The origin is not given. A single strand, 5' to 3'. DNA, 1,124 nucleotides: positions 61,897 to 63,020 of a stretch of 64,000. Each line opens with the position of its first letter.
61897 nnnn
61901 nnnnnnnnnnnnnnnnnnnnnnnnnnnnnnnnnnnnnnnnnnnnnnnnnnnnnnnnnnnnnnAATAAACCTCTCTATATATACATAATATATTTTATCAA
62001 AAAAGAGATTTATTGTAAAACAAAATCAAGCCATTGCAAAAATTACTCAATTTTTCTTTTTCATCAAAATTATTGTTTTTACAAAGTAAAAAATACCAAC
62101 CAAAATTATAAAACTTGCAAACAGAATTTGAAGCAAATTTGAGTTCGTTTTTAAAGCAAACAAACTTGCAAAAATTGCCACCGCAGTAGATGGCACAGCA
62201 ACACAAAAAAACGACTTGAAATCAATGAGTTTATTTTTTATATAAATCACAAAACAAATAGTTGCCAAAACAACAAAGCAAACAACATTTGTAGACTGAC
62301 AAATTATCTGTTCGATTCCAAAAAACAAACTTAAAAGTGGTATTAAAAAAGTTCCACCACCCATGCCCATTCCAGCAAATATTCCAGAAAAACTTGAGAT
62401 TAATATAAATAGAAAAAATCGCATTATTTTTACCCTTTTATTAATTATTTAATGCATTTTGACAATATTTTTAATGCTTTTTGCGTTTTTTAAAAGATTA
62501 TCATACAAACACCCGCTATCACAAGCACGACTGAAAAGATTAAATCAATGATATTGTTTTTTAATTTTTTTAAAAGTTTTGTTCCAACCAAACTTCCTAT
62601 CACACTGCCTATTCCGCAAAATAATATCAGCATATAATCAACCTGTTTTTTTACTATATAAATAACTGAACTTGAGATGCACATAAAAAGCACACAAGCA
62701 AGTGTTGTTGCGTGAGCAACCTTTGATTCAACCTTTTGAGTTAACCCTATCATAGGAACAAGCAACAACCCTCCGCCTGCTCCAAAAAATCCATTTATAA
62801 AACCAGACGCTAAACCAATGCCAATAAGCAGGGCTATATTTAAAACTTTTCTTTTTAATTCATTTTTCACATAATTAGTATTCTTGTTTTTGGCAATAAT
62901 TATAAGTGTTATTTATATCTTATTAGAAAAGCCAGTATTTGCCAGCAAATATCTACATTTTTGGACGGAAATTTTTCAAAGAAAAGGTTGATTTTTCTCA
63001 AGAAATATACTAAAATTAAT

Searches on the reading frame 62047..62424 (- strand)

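Call 93: search_protein_families(library=pfam, proteins=[window:62047-62424:-], max_evalue=0.00001)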
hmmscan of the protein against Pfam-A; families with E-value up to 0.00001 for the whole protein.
window:62047-62424:- (125 aa): 1 family
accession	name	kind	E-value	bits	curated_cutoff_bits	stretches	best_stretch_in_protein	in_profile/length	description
PF01925.25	TauE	-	2.3e-11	44.2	32.6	1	7-116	2-110/237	Sulfite exporter TauE/SafE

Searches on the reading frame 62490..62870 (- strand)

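Call 93: search_protein_families(library=pfam, proteins=[window:62490-62870:-], max_evalue=0.00001)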
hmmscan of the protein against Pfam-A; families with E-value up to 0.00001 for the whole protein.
window:62490-62870:- (126 aa): 1 family
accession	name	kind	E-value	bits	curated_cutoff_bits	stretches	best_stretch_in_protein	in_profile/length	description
PF01925.25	TauE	-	6.7e-24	85.3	32.6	1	7-123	121-237/237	Sulfite exporter TauE/SafE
